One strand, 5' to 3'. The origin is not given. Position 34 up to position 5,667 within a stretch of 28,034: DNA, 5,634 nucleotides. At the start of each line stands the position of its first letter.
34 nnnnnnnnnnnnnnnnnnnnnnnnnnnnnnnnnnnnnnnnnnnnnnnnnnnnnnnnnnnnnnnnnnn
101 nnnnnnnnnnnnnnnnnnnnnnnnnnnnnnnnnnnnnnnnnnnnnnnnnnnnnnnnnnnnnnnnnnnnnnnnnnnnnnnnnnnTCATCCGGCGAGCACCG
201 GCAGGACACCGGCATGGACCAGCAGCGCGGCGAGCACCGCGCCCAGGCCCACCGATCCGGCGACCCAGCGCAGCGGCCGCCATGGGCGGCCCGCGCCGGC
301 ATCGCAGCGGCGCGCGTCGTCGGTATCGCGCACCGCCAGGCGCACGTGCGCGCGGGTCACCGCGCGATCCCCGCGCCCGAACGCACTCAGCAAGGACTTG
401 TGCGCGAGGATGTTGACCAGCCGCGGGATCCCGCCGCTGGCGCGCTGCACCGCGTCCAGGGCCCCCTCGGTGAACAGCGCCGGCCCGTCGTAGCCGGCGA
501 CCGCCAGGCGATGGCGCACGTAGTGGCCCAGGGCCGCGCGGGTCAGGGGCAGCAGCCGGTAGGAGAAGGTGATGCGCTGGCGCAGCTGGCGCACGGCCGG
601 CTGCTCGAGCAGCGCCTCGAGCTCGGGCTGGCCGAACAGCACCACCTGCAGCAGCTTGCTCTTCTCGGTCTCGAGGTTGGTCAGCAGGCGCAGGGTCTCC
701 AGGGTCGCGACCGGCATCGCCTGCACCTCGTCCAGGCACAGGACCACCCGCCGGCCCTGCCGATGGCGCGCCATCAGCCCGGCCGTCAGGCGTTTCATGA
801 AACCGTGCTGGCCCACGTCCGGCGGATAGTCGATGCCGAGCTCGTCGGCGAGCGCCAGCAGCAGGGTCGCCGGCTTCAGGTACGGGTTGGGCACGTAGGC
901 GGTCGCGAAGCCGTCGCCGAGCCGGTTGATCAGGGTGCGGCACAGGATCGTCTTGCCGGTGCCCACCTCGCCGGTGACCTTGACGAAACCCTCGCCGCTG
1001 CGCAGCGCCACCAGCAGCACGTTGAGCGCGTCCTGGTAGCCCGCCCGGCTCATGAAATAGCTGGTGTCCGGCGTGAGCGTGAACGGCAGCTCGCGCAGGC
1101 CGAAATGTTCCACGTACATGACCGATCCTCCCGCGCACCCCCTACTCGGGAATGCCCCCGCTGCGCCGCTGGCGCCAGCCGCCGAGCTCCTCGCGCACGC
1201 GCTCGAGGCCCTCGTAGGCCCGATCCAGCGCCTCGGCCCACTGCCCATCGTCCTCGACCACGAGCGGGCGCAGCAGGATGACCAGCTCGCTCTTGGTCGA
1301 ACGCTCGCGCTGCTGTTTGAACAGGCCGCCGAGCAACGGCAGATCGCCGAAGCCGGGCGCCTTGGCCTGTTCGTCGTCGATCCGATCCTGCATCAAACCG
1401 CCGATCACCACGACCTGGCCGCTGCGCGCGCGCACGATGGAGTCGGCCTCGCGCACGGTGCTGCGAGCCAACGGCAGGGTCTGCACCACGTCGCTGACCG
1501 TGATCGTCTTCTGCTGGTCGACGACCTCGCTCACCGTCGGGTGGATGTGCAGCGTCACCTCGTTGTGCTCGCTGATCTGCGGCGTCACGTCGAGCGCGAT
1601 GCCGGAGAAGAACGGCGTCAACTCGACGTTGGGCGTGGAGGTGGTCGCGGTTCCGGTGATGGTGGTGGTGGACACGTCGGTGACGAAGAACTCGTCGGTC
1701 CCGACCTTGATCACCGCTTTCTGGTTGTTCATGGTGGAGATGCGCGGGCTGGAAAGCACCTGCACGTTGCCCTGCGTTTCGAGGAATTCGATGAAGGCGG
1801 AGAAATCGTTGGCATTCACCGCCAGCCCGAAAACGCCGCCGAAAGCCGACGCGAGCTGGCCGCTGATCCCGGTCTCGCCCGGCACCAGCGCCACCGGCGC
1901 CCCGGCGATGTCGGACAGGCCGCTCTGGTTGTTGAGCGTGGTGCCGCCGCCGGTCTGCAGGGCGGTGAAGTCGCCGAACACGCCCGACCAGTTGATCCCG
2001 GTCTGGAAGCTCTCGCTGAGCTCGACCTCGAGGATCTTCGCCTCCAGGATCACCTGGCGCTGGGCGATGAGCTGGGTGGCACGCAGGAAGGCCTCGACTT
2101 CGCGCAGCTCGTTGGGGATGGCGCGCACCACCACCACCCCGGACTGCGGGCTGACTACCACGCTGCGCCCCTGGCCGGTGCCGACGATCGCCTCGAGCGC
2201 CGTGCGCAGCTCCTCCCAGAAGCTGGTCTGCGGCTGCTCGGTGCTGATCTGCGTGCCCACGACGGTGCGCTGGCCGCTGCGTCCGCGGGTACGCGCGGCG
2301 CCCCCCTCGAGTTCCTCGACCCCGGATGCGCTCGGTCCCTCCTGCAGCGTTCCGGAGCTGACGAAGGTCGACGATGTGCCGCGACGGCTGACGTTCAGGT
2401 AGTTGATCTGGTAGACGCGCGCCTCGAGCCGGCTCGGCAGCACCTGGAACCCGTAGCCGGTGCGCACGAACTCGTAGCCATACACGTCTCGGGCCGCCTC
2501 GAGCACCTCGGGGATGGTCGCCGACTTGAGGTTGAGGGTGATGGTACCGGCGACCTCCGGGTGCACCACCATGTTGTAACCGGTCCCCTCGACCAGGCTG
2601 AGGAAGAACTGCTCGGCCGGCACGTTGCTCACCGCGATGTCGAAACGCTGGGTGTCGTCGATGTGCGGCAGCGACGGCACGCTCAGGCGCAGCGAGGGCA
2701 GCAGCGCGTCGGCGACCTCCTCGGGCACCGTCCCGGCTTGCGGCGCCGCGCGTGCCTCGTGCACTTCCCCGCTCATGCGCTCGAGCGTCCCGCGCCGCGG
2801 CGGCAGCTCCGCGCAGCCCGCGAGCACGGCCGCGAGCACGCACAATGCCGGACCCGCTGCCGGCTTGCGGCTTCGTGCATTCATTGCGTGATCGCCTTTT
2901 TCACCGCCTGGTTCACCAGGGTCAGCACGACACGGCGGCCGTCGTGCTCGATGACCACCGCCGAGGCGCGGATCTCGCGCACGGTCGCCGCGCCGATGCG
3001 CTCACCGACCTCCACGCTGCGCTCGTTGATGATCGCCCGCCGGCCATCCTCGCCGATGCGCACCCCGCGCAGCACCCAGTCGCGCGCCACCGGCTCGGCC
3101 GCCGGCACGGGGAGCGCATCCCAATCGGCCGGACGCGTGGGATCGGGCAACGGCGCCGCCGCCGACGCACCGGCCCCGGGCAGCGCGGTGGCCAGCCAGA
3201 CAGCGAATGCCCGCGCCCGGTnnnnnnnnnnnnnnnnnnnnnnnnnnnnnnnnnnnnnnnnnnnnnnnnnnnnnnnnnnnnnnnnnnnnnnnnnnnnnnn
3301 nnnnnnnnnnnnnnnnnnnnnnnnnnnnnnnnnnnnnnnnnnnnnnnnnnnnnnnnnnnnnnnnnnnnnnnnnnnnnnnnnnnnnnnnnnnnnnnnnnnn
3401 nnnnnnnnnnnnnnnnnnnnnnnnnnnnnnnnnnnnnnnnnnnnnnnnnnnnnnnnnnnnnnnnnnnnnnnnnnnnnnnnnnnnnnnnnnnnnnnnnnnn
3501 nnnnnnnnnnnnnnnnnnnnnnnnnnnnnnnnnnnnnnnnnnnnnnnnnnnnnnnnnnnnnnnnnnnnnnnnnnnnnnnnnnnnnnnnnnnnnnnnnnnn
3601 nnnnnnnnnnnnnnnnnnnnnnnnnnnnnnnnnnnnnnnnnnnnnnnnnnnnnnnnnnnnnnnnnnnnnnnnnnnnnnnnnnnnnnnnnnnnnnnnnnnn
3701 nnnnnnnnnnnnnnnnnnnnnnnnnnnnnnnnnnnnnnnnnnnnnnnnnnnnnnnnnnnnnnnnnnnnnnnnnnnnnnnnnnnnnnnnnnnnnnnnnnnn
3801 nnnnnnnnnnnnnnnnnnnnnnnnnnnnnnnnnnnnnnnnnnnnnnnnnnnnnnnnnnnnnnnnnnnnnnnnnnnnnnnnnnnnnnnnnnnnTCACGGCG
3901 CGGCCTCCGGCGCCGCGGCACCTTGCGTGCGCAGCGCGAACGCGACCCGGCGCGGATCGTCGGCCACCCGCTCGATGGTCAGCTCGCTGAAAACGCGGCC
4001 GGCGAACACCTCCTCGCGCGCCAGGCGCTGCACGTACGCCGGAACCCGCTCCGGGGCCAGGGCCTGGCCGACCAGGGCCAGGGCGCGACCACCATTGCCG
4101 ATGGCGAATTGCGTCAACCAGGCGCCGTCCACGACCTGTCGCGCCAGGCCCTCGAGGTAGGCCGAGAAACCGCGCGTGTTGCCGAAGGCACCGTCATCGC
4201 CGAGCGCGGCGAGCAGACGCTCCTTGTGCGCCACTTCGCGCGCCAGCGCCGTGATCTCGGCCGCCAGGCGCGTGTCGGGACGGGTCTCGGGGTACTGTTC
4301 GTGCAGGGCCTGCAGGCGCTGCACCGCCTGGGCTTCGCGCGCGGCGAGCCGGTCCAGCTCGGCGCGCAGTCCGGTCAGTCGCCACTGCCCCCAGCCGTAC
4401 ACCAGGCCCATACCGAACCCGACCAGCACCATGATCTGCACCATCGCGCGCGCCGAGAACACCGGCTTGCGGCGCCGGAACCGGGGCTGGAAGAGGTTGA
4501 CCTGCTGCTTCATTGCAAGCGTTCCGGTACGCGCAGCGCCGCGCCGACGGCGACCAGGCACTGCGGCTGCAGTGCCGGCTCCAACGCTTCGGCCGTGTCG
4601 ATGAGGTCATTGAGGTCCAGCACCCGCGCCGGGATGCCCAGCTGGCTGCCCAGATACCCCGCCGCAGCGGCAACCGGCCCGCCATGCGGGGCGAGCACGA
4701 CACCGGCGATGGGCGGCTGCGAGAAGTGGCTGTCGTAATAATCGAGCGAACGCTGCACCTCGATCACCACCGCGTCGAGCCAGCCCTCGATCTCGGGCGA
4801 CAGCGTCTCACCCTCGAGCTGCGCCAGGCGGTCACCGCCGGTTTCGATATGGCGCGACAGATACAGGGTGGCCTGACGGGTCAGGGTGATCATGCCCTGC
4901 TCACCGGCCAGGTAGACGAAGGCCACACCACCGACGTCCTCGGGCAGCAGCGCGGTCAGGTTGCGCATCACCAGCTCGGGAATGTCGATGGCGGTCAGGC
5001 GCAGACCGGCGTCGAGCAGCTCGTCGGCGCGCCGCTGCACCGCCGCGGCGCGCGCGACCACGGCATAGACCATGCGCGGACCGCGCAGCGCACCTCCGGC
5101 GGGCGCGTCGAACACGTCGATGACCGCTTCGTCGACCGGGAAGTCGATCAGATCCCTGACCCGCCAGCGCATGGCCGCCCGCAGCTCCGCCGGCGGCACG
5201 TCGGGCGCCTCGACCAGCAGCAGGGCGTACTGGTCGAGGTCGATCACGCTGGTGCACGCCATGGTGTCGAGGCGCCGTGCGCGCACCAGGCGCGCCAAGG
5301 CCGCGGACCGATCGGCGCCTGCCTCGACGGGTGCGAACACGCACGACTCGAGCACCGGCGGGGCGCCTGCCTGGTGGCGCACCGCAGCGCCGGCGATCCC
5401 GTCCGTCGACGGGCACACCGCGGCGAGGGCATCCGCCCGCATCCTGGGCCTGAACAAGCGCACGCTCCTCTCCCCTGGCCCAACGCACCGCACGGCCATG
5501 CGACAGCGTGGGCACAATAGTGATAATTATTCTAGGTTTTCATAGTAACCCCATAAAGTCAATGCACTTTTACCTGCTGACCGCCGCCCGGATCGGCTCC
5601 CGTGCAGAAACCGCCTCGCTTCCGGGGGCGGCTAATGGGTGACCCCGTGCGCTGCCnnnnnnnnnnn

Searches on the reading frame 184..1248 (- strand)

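Call 10: search_protein_families(library=pfam, proteins=[window:184-1248:-])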
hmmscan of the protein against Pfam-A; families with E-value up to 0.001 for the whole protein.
window:184-1248:- (354 aa): 2 families
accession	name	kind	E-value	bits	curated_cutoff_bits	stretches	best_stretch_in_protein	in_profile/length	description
PF13401.12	AAA_22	-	3.8e-27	95.6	27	1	83-214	2-130/130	AAA domain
PF13191.12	AAA_16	-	2e-10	41.9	32.6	1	68-199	5-164/167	AAA ATPase domain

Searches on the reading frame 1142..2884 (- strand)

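Call 10: search_protein_families(library=pfam, proteins=[window:1142-2884:-])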
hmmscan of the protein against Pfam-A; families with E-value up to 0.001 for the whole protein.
window:1142-2884:- (580 aa): 4 families
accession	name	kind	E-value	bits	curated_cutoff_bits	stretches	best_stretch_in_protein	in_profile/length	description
PF00263.26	Secretin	-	7.7e-42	143.2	27.5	1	368-543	2-168/169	Bacterial type II and III secretion system protein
PF07655.18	Secretin_N_2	-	1.4e-17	64.4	23.4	1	156-248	2-91/91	Secretin N-terminal domain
PF07660.19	STN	-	5.5e-06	26.5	28.4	0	103-146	1-47/52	Secretin and TonB N terminus short domain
PF03958.22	Secretin_N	-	0.00062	20.4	28.2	0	223-268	11-61/69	Bacterial type II/III secretion system short domain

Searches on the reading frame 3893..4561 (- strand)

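Call 10: search_protein_families(library=pfam, proteins=[window:3893-4561:-])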
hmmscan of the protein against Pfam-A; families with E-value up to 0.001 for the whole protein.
window:3893-4561:- (222 aa): 1 family
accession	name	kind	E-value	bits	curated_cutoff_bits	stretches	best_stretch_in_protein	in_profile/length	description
PF05137.18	PilN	-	9.3e-08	32.5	22.8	1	135-212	2-76/78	Fimbrial assembly protein (PilN)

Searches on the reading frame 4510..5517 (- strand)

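Call 10: search_protein_families(library=pfam, proteins=[window:4510-5517:-])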
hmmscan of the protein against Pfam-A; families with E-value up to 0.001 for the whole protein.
window:4510-5517:- (335 aa): 1 family
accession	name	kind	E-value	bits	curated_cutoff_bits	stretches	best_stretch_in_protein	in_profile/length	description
PF11104.14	PilM_2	-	9.9e-07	28.4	27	0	110-233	88-217/340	Type IV pilus assembly protein PilM;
